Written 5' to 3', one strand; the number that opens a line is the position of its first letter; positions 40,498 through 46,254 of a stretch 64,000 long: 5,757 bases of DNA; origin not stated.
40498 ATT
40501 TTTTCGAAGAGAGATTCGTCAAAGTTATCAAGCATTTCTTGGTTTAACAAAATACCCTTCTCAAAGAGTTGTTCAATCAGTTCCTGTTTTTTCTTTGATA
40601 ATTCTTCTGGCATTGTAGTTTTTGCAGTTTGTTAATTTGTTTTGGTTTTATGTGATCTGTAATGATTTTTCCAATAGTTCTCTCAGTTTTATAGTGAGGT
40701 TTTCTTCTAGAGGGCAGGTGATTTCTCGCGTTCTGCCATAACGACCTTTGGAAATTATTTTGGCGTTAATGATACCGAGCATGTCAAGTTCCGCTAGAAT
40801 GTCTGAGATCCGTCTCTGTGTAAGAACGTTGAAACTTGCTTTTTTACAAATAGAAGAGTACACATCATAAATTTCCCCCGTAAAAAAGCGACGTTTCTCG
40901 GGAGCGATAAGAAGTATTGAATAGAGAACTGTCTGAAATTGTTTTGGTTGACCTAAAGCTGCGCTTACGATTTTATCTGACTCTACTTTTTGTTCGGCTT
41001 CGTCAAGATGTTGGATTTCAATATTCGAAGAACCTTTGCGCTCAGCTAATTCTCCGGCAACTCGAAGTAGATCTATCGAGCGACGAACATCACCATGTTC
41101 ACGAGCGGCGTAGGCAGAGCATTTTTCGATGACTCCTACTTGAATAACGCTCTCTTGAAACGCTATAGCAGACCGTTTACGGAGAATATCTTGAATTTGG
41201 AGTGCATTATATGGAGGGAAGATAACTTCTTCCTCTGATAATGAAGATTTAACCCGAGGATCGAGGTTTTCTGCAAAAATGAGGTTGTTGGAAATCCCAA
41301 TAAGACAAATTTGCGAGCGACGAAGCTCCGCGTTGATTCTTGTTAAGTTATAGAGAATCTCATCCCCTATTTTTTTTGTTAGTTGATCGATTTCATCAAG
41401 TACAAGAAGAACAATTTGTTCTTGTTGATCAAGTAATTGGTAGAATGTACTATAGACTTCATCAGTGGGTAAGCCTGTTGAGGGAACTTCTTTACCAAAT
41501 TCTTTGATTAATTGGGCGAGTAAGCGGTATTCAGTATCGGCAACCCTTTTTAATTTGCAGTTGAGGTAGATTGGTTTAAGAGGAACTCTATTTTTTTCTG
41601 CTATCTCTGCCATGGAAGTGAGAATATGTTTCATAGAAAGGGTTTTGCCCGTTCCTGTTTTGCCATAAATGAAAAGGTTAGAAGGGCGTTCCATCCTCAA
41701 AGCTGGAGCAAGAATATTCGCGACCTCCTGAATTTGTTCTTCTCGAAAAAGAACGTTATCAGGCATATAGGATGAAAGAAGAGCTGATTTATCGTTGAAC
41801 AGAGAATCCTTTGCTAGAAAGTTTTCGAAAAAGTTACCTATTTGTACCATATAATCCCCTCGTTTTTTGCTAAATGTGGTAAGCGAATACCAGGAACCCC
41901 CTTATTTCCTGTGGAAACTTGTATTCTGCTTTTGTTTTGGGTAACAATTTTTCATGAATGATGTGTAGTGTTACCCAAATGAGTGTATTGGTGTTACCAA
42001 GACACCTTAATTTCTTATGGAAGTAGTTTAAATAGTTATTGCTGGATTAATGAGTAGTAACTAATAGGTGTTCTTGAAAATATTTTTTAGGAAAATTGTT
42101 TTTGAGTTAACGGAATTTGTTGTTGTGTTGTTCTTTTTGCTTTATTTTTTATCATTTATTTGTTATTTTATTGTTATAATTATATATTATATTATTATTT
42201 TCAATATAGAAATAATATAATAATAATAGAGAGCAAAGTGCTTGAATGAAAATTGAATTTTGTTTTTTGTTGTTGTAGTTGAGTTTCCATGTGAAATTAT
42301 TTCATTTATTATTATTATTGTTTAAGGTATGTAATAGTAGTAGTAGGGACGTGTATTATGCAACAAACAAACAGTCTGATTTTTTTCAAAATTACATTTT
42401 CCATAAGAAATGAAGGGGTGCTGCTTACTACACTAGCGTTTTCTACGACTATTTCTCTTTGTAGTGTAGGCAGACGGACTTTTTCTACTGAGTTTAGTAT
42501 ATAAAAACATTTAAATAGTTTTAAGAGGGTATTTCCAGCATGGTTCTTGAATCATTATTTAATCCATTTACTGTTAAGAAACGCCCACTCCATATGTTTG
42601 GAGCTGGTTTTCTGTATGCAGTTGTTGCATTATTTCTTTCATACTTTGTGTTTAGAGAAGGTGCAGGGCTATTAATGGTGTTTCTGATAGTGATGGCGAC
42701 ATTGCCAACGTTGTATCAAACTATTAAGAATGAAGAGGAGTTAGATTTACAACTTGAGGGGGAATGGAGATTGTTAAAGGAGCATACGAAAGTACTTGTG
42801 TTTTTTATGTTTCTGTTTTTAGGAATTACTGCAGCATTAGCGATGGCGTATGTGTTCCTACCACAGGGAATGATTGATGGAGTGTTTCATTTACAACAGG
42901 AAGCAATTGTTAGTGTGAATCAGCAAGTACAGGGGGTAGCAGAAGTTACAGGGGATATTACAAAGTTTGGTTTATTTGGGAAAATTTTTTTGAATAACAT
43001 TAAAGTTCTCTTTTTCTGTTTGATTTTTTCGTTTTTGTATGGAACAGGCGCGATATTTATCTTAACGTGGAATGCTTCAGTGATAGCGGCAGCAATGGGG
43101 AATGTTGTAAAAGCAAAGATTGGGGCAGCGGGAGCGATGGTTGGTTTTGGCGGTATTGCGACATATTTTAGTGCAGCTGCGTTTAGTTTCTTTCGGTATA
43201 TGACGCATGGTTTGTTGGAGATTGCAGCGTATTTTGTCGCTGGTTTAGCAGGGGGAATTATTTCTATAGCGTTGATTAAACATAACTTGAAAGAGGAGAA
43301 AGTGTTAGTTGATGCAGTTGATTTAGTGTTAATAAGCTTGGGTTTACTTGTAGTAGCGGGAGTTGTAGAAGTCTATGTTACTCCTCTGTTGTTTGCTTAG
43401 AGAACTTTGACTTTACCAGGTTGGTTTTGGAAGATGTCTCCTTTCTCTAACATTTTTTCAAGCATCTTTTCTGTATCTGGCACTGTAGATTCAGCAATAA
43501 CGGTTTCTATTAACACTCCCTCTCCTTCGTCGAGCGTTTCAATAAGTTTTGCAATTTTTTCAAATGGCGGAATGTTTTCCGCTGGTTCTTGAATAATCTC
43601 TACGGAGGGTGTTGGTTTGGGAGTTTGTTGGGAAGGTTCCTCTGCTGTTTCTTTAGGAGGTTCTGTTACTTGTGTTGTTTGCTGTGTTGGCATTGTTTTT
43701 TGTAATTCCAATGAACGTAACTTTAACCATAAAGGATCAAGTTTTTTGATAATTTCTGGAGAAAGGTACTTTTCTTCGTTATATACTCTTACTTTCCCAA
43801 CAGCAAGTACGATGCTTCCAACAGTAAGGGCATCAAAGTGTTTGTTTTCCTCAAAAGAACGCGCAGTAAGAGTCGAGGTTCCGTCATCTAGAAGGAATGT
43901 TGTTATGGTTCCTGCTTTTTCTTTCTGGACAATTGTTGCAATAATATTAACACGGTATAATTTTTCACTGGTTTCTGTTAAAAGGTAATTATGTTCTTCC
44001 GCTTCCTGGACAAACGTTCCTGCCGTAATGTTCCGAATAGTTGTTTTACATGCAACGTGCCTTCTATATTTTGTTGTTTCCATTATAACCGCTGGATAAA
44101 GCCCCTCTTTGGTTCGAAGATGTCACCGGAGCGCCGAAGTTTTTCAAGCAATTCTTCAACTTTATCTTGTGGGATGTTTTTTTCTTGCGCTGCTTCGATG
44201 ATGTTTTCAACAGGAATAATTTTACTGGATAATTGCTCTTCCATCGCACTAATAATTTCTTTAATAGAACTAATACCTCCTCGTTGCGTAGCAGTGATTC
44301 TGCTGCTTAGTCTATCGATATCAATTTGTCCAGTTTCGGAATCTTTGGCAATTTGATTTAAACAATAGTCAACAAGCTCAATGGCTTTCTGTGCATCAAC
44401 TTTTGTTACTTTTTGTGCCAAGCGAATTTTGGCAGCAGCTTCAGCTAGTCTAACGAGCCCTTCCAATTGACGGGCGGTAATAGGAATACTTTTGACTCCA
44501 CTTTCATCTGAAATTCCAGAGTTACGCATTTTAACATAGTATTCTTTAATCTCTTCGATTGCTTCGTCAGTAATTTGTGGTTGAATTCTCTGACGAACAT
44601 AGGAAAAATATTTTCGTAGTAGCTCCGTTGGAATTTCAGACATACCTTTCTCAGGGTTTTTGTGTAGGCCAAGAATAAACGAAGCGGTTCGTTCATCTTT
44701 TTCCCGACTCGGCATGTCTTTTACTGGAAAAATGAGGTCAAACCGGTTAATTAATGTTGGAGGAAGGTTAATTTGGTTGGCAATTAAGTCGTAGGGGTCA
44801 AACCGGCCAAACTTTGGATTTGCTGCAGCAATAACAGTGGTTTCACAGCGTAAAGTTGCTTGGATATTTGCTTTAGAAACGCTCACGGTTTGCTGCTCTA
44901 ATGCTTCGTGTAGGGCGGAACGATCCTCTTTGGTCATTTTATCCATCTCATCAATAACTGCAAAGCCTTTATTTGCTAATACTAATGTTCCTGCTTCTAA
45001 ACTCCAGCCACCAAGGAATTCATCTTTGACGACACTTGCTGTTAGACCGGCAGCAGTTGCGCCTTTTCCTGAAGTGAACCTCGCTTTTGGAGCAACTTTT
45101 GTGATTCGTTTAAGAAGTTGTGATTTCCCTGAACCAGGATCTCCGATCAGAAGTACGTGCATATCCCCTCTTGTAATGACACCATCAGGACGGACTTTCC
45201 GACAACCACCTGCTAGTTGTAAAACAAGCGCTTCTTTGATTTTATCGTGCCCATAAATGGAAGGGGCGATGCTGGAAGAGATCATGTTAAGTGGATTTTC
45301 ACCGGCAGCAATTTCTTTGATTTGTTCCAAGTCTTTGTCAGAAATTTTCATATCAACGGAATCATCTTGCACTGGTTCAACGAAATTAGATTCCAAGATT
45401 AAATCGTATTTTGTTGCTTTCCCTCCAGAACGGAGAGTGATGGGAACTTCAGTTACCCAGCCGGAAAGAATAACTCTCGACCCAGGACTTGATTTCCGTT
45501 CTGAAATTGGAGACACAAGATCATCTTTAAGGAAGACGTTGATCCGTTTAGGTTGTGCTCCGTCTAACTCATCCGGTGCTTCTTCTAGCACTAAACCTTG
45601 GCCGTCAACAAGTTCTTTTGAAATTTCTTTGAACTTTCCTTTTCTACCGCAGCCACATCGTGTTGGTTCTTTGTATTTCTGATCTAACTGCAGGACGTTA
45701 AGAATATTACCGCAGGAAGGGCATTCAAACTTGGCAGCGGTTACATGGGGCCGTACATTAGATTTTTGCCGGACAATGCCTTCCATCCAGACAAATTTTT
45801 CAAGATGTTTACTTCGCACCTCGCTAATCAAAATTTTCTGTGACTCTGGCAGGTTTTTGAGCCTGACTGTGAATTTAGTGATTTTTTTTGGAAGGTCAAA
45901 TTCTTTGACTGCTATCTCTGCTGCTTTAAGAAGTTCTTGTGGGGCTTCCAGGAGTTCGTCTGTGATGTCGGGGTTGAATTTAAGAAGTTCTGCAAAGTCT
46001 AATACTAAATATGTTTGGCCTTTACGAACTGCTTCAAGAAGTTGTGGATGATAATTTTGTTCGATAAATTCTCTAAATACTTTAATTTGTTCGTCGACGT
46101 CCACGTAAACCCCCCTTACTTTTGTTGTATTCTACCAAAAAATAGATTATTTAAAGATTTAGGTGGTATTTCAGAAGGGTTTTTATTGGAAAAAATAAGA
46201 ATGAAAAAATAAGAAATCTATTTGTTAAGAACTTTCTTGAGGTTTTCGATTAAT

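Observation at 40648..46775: Replication island: oriC with mini-ORBs flanked by the orc1/cdc6-polD operon and by mcm, an RPA32-like gene and tbp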

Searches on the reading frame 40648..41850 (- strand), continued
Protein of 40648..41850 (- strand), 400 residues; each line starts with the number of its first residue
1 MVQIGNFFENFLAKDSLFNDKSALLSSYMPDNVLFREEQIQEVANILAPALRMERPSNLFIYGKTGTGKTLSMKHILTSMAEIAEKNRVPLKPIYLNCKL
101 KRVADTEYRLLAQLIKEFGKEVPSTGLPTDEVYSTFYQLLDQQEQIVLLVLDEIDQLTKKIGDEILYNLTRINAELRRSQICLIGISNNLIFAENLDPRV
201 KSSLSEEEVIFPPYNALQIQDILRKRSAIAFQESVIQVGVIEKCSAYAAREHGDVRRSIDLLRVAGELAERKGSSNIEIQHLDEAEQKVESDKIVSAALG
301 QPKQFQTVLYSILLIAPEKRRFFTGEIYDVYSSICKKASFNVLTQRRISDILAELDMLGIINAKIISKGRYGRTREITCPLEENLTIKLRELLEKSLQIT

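Call 38: search_protein_families(library=ncbifam, proteins=[window:40648-41850:-], max_evalue=0.01)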
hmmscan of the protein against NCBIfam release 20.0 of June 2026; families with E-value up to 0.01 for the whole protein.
window:40648-41850:- (400 aa): 6 families
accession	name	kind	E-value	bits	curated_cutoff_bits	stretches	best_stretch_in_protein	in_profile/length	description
NF001625.0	PRK00411.1-3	equivalog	5.1e-145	483.3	501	1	3-382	6-385/415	ORC1-type DNA replication protein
TIGR02928.1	TIGR02928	subfamily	3.7e-120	401.1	181.3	1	17-378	1-365/366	orc1/cdc6 family replication initiation protein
NF001624.0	PRK00411.1-2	subfamily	2e-64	217.8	354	1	14-382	10-364/374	ORC1-type DNA replication protein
NF001623.0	PRK00411.1-1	equivalog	3.2e-52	177.7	311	1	3-397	3-407/411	ORC1-type DNA replication protein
NF001626.0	PRK00411.1-5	equivalog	1e-47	162.8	417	1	14-383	13-367/374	ORC1-type DNA replication protein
TIGR03420.1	DnaA_homol_Hda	equivalog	3.6e-05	23.4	194.8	0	37-101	19-77/226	DnaA regulatory inactivator Hda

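Call 41: search_protein_families(library=pfam, proteins=[L061:7969-9072:+, L061:7405-7944:+, L061:5633-7378:+, L061:4600-5544:+, L061:3537-4454:-, L061:1942-3540:-, L061:16890-17702:+, L061:18034-18444:-])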
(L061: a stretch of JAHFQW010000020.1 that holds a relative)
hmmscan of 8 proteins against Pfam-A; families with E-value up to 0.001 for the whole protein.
L061:7969-9072:+ (367 aa): 6 families
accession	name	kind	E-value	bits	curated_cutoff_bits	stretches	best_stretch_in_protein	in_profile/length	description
PF03464.20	eRF1_2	-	1.3e-34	119.8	27.1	1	141-269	2-131/133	eRF1 domain 2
PF03465.20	eRF1_3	-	6.6e-21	75.2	25.8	1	276-366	3-106/106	eRF1 domain 3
PF03463.20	eRF1_1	-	2.2e-15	57.2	23.8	1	13-135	1-123/123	eRF1 domain 1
PF18854.6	baeRF_family10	-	1.4e-11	45.3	27.1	1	131-229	6-105/143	Bacterial archaeo-eukaryotic release factor family 10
PF18859.6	acVLRF1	-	8.9e-11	42.6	27.1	1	144-223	5-82/130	Actinobacteria/chloroflexi VLRF1 release factor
PF01248.31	Ribosomal_L7Ae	-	0.00051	20.1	22.1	0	291-346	12-66/95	Ribosomal protein L7Ae/L30e/S12e/Gadd45 family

L061:7405-7944:+ (179 aa): 21 families
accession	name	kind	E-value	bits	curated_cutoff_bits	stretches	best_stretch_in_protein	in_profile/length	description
PF13238.12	AAA_18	-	1.2e-22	81.1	29.4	1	24-145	1-128/128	AAA domain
PF13671.12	AAA_33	-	7.9e-08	33.1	27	1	23-90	1-64/143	AAA domain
PF20720.3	nSTAND3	-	3.5e-07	30.5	27.2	1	18-69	14-68/155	Novel STAND NTPase 3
PF00004.35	AAA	-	9.8e-07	29.7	21.2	1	24-50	1-27/131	ATPase family associated with various cellular activities (AAA)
PF06414.18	Zeta_toxin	-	4.8e-06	26.6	22.3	1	8-63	5-68/199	Zeta toxin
PF13521.12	AAA_28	-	6.2e-06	27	27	1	24-88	2-64/164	AAA domain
PF08433.16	KTI12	-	6.8e-06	26.2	22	1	23-96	3-78/271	Chromatin associated protein KTI12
PF13207.12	AAA_17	-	1.7e-05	25.6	27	1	27-129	1-124/136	AAA domain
PF13401.12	AAA_22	-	1.8e-05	25.5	27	1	22-106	6-83/130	AAA domain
PF07728.20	AAA_5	-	4e-05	24.1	22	1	24-96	2-67/139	AAA domain (dynein-related subfamily)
PF13173.12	AAA_14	-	4.1e-05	24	27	1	21-95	2-69/129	AAA domain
PF13191.12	AAA_16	-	7.8e-05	23.7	32.6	1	21-87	24-85/167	AAA ATPase domain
PF05729.18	NACHT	-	8.4e-05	22.9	26.7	0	23-54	2-33/167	NACHT domain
PF01202.28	SKI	-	0.00014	22.4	22.1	0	30-177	1-156/159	Shikimate kinase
PF00931.28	NB-ARC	-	0.00015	21.5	23.5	1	20-84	17-81/248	NB-ARC domain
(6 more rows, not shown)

L061:5633-7378:+ (581 aa): 2 families
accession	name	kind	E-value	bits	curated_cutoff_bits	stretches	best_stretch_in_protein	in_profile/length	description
PF12698.13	ABC2_membrane_3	-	2.9e-25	89.5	31.6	2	196-550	31-346/347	ABC-2 family transporter protein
PF01061.29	ABC2_membrane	-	3.1e-11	43.6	26.9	1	351-520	40-208/211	ABC-2 type transporter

L061:4600-5544:+ (314 aa): 5 families
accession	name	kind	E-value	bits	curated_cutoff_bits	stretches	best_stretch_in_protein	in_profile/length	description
PF00005.33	ABC_tran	-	2.1e-32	113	25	1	19-169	1-137/137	ABC transporter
PF13304.12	AAA_21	-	1.5e-13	51.9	27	1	138-202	235-302/304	AAA domain, putative AbiEii toxin, Type IV TA system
PF13732.12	DrrA1-3_C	-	2.2e-09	38.3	27.4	1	222-310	1-80/81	ATP-binding protein DrrA1-3-like, C-terminal domain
PF07693.20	KAP_NTPase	-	7.4e-05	22.6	20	1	16-186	9-175/293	KAP family P-loop domain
PF02463.25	SMC_N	-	0.00099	19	40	0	123-214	119-213/220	RecF/RecN/SMC N terminal domain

L061:3537-4454:- (305 aa): 1 family
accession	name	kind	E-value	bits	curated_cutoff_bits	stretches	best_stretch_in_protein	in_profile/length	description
PF02355.23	SecD_SecF_C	-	4e-31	108.3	20.5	1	124-293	13-188/189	Protein export membrane protein SecD/SecF, C-terminal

L061:1942-3540:- (532 aa): 1 family
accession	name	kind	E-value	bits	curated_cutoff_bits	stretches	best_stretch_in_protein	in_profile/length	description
PF02355.23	SecD_SecF_C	-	7.3e-16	58.6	20.5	1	359-516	12-173/189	Protein export membrane protein SecD/SecF, C-terminal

L061:16890-17702:+ (270 aa): 0 families

L061:18034-18444:- (136 aa): 1 family
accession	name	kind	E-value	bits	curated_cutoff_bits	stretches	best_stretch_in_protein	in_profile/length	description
PF01873.23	eIF-5_eIF-2B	-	4.6e-33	114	27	1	19-129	5-117/117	Domain found in IF2B/IF5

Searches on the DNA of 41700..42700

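Call 53: search_rna_families(source=window, start=41700, end=42700, threshold=evalue, max_evalue=1)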
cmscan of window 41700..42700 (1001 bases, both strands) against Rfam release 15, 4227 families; matches with E-value up to 1: 1.
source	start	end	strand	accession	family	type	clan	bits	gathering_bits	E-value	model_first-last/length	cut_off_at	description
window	42487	42562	-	RF01181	snR77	Gene; snRNA; snoRNA; CD-box;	CL00057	24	50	0.63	1-83/83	no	Small nucleolar RNA snR77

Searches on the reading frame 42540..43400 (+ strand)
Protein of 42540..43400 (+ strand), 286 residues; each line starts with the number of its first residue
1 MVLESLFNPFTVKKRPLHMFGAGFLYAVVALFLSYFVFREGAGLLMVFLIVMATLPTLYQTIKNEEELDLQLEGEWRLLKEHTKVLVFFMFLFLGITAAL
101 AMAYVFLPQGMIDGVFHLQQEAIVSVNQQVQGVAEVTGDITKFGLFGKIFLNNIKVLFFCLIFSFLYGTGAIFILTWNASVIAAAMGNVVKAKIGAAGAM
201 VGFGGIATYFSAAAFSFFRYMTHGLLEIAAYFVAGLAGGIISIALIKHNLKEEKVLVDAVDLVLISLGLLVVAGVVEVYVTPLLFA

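Call 3: search_protein_families(library=pfam, proteins=[window:42540-43400:+])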
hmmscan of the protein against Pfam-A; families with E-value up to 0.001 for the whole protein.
window:42540-43400:+ (286 aa): 1 family
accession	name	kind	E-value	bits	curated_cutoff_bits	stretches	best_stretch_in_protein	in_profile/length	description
PF01944.22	SpoIIM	-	9.3e-15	55.4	26.9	1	88-282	5-163/163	Stage II sporulation protein M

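Call 38: search_protein_families(library=ncbifam, proteins=[window:42540-43400:+], max_evalue=0.01)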
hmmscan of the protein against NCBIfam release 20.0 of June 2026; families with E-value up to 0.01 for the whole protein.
window:42540-43400:+ (286 aa): 1 family
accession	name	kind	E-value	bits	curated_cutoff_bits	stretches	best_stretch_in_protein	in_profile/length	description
NF006789.0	PRK09294.1-3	equivalog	0.0063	15.4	873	1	134-265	214-337/410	acyltransferase PapA5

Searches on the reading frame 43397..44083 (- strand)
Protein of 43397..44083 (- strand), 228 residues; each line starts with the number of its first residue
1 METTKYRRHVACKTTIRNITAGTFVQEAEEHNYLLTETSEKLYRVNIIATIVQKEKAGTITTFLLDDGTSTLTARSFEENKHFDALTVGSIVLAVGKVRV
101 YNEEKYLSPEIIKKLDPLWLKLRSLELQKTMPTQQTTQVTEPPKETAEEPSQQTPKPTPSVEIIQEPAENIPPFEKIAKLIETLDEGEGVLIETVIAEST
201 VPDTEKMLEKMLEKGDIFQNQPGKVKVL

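Call 3: search_protein_families(library=pfam, proteins=[window:43397-44083:-])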
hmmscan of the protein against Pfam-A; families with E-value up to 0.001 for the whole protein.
window:43397-44083:- (228 aa): 1 family
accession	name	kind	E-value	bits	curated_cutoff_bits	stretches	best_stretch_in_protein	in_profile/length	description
PF01336.31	tRNA_anti-codon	-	1.2e-07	32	27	1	45-107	1-67/75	OB-fold nucleic acid binding domain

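Call 37: search_solved_structures(query=window:43397-44083:-, max_evalue=1)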
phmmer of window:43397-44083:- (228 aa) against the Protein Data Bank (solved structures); distinct sequences matched with E-value up to 1: 6.
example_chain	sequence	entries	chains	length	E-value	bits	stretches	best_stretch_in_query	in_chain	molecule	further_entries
8aas_B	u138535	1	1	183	3.5e-11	46.2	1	7-124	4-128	RPA32 subunit of the hetero-oligomeric complex involved in homologous recombination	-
8c5y_B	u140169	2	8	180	4.9e-11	45.8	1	8-125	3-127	RPA32 subunit of the hetero-oligomeric complex involved in homologous recombination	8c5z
8aaj_B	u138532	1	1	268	8.4e-11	45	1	7-125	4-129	RPA32 subunit of the hetero-oligomeric complex involved in homologous recombination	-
9f26_C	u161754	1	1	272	8.9e-11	44.9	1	7-125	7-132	RPA32 subunit of the hetero-oligomeric complex involved in homologous recombination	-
8oej_B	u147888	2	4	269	9.4e-11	44.9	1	7-125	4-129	RPA32 subunit of the hetero-oligomeric complex involved in homologous recombination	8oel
7yh2_A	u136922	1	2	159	0.66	12.7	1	115-184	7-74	TRAPPC3 from Thorarchaeota AB25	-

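Call 38: search_protein_families(library=ncbifam, proteins=[window:43397-44083:-], max_evalue=0.01)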
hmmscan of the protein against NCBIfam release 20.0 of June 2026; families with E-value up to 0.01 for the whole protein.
window:43397-44083:- (228 aa): 0 families

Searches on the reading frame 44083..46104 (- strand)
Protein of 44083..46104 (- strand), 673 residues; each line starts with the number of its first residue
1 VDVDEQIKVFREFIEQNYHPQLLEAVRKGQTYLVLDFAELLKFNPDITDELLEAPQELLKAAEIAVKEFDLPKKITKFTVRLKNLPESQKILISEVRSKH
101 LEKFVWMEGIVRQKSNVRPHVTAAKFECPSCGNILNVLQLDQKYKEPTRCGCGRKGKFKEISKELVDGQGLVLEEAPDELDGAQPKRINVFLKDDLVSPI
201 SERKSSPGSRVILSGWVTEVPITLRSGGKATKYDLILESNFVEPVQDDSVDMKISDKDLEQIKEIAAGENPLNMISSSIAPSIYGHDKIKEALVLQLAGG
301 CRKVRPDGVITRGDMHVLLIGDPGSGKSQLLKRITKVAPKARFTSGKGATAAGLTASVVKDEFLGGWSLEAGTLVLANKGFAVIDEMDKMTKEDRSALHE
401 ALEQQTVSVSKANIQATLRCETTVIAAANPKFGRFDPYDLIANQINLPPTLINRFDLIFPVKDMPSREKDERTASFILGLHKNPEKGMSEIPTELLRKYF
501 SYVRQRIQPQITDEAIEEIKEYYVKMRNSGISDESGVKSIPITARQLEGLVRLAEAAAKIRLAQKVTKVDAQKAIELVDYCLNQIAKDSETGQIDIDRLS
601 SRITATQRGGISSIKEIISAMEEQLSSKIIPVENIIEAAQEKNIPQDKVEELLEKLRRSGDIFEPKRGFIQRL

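Call 3: search_protein_families(library=pfam, proteins=[window:44083-46104:-])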
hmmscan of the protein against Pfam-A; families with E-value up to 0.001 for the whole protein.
window:44083-46104:- (673 aa): 11 families
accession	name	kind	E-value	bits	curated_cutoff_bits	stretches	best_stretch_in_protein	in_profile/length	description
PF00493.29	MCM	-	7.5e-87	290.6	23.3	1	259-481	2-224/224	MCM P-loop domain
PF17855.7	MCM_lid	-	2.6e-26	92.4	27.4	1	494-581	1-86/87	MCM AAA-lid domain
PF17207.9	MCM_OB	-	1.1e-17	64.4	24.8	1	95-219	4-124/126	MCM OB domain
PF01078.27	Mg_chelatase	-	1.3e-13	51.2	20.3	1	365-430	93-158/207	Magnesium chelatase, subunit ChlI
PF14551.11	MCM_N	-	4.4e-09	37.1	24.9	1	10-69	4-72/95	MCM N-terminal domain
PF07728.20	AAA_5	-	1.5e-08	35.2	22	1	316-431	1-124/139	AAA domain (dynein-related subfamily)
PF21120.3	MCM_WH_arc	-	1.2e-06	28.9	26.1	1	613-670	5-62/63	Archaeal MCM, winged-helix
PF00158.32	Sigma54_activat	-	1e-05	25.7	20.2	1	311-430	19-143/168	Sigma-54 interaction domain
PF22798.2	DUF5817_CT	-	1.6e-05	25.1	29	1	633-664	16-47/54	DUF5817, C-terminal domain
PF07726.17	AAA_3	-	5.8e-05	23.4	27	1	316-430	1-112/131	ATPase family associated with various cellular activities (AAA)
PF13191.12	AAA_16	-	9.8e-05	23.3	32.6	1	313-406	22-124/167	AAA ATPase domain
